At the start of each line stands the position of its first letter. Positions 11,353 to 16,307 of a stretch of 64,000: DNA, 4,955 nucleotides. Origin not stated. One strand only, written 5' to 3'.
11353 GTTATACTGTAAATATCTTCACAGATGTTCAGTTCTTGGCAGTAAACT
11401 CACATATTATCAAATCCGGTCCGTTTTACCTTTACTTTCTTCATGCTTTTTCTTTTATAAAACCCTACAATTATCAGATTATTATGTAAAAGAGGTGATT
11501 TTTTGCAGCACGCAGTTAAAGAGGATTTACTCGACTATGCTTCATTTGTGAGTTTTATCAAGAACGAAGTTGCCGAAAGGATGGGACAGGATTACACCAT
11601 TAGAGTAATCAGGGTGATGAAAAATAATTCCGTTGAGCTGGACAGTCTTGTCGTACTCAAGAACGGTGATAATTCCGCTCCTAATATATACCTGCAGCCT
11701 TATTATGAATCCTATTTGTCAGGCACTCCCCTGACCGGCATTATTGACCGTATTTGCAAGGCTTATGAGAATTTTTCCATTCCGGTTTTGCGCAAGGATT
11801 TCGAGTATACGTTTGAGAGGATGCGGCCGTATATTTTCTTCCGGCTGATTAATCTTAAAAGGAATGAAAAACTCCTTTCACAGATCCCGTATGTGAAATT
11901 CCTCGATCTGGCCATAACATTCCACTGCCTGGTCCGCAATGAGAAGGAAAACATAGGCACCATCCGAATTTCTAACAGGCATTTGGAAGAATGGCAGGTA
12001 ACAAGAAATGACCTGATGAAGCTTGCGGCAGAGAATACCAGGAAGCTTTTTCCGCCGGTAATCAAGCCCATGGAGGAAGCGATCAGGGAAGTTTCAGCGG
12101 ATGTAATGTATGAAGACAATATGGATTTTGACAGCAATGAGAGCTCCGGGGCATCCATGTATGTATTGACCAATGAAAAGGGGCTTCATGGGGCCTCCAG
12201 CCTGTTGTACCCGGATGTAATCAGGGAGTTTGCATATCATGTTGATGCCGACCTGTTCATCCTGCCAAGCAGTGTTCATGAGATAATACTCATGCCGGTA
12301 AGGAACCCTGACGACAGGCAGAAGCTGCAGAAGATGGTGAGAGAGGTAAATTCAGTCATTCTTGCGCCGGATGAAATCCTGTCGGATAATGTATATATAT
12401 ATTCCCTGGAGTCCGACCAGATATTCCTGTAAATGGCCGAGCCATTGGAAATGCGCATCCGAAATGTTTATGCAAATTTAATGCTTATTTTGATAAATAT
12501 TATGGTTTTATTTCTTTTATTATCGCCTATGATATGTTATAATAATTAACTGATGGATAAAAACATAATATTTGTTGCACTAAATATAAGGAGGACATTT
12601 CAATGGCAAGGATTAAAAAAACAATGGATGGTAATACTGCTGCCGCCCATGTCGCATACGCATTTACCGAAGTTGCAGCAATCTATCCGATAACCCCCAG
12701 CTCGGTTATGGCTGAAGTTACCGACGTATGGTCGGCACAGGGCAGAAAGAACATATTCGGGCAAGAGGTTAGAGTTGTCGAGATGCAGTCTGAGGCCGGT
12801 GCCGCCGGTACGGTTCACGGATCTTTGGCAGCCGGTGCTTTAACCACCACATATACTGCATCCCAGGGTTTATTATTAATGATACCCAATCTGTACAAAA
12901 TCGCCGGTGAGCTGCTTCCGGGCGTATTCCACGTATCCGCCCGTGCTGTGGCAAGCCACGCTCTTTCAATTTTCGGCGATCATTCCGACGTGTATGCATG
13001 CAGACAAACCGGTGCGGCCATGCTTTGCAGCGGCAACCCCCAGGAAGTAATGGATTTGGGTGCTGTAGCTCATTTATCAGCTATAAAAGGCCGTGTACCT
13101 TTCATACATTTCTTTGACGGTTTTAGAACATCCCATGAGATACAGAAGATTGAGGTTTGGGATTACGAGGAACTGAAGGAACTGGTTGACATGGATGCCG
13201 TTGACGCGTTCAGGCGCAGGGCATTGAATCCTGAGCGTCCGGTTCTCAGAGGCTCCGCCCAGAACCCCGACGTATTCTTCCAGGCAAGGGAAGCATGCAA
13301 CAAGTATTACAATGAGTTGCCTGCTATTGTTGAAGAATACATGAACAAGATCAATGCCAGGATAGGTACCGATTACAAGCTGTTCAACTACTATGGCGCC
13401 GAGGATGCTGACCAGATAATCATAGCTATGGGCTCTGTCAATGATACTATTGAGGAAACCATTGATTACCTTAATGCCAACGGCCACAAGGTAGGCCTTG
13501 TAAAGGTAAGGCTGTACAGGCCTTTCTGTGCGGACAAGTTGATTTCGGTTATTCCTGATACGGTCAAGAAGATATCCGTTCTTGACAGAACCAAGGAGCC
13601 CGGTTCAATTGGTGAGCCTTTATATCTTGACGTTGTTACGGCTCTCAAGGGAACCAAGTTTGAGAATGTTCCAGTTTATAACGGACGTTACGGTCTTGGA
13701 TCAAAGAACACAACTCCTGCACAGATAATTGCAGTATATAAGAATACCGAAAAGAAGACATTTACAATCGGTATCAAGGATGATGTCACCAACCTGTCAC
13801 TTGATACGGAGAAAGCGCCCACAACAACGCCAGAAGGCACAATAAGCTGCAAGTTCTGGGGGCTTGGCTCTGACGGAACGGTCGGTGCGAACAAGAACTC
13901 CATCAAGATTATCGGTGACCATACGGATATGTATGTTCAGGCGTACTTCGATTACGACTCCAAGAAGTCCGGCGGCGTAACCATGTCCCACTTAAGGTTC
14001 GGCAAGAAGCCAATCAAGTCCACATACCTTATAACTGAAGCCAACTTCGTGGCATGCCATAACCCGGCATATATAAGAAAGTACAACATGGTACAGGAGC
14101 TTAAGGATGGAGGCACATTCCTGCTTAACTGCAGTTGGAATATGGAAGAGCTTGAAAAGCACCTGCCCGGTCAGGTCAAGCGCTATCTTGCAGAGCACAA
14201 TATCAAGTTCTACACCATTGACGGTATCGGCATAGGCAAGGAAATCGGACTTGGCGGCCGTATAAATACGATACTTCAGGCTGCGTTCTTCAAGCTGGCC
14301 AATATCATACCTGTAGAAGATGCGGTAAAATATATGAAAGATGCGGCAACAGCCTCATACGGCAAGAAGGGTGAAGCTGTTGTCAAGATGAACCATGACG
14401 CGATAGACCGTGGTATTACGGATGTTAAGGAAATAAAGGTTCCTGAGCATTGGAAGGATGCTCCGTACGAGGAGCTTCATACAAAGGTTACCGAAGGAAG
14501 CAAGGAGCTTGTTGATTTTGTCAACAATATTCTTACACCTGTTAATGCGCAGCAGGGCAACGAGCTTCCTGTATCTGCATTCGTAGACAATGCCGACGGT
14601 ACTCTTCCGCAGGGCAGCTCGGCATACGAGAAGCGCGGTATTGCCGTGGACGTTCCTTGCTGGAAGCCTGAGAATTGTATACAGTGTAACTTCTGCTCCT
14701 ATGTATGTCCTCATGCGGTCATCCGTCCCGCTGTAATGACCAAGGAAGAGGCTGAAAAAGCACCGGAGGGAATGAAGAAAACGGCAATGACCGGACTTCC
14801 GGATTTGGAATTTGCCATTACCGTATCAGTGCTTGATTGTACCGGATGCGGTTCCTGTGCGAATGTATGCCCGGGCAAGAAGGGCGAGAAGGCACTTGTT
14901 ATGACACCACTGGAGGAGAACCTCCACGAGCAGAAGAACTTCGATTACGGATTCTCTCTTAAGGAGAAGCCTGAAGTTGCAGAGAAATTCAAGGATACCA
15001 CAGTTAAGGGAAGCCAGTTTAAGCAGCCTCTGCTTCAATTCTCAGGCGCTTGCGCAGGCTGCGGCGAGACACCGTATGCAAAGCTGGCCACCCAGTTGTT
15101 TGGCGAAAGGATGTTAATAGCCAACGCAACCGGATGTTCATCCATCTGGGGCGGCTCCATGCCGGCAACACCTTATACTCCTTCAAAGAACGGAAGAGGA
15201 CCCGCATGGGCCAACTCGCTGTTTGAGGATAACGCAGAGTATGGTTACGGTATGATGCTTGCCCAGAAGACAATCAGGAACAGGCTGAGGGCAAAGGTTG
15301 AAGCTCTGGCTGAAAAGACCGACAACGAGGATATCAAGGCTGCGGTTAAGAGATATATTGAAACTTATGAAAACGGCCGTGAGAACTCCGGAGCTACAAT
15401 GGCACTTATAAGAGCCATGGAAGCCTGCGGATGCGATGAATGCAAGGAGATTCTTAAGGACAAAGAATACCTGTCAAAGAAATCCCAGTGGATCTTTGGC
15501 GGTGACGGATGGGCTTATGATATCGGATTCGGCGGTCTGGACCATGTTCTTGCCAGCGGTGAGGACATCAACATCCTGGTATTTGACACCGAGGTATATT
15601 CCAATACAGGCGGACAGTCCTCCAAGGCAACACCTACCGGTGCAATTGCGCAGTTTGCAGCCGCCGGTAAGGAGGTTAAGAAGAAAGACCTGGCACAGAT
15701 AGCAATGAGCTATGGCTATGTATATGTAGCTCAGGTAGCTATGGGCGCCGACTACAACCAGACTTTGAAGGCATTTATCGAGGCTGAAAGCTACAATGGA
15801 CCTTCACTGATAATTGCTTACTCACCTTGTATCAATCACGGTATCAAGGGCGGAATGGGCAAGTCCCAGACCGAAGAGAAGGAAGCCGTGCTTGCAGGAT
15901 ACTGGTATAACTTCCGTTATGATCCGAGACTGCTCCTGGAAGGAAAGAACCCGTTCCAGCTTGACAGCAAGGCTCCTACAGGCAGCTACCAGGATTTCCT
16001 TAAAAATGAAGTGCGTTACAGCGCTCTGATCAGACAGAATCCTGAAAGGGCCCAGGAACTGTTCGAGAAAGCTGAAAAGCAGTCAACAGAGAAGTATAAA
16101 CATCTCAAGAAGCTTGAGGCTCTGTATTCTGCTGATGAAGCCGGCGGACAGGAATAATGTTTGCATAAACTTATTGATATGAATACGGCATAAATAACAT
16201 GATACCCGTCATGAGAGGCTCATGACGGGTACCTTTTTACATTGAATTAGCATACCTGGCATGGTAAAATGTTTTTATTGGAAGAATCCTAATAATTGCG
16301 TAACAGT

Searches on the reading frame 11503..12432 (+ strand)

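Call 25: search_protein_families(library=pfam, proteins=[window:11503-12432:+], max_evalue=0.00001)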
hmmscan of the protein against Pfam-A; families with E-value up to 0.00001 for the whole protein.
window:11503-12432:+ (309 aa): 1 family
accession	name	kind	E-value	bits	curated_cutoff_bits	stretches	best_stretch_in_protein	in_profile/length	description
PF18941.5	DUF5688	-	1.2e-95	320.8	34.5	1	12-301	1-289/290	Family of unknown function (DUF5688)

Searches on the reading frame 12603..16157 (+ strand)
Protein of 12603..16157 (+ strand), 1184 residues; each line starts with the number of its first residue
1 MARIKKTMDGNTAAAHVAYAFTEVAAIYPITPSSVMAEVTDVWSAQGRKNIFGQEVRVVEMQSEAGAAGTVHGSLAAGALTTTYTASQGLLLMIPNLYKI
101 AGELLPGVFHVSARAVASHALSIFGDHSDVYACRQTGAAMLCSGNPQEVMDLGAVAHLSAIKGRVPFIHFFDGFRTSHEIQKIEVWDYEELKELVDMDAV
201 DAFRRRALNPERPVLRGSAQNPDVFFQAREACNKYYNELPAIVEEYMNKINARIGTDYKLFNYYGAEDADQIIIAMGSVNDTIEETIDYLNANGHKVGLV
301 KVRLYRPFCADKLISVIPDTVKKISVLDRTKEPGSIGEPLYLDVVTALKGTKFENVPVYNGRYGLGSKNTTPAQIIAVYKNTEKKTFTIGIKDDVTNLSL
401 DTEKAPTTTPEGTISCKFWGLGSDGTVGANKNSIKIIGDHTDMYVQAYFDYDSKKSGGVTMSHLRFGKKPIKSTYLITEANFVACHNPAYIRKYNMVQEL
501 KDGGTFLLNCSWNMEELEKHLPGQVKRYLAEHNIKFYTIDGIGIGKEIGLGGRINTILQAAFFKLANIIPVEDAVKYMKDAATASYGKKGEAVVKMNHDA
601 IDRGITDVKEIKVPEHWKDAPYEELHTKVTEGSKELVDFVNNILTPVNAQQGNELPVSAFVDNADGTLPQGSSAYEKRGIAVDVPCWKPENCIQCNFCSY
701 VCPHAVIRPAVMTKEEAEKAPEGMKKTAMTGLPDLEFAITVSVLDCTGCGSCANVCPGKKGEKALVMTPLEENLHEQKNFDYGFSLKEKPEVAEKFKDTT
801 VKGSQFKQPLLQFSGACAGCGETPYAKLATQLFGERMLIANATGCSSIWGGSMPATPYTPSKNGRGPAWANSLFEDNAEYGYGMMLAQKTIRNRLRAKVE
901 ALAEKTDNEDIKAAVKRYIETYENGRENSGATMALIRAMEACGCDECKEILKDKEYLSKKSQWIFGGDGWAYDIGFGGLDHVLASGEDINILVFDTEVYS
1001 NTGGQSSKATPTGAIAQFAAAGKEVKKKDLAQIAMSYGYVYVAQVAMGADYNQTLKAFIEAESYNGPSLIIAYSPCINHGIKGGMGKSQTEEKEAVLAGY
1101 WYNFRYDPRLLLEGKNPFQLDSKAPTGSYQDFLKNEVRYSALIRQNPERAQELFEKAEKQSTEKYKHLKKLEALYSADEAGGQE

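Call 25: search_protein_families(library=pfam, proteins=[window:12603-16157:+], max_evalue=0.00001)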
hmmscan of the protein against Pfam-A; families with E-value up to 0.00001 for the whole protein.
window:12603-16157:+ (1184 aa): 8 families
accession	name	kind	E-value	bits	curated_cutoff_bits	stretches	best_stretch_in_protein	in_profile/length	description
PF01855.24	POR_N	-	1.5e-80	270.7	27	1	17-247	2-230/231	Pyruvate flavodoxin/ferredoxin oxidoreductase, thiamine diP-bdg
PF01558.24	POR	-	1.2e-32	113.9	27.4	1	422-605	1-172/173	Pyruvate ferredoxin/flavodoxin oxidoreductase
PF10371.14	EKR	-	1.7e-19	69.8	27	1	632-681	8-55/55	Domain of unknown function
PF17147.9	PFOR_II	-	5.1e-17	62.5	27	1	269-375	1-102/102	Pyruvate:ferredoxin oxidoreductase core domain II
PF02775.26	TPP_enzyme_C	-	2.5e-10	40.8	21.9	1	960-1071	47-150/151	Thiamine pyrophosphate enzyme, C-terminal TPP binding domain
PF12838.12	Fer4_7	-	2.6e-08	34.6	27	1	691-757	1-49/52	4Fe-4S dicluster domain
PF13183.11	Fer4_8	-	4e-07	30.9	27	1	690-757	3-65/68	4Fe-4S dicluster domain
PF13484.11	Fer4_16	-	3.4e-06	28.2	30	1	691-757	1-64/66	4Fe-4S double cluster binding domain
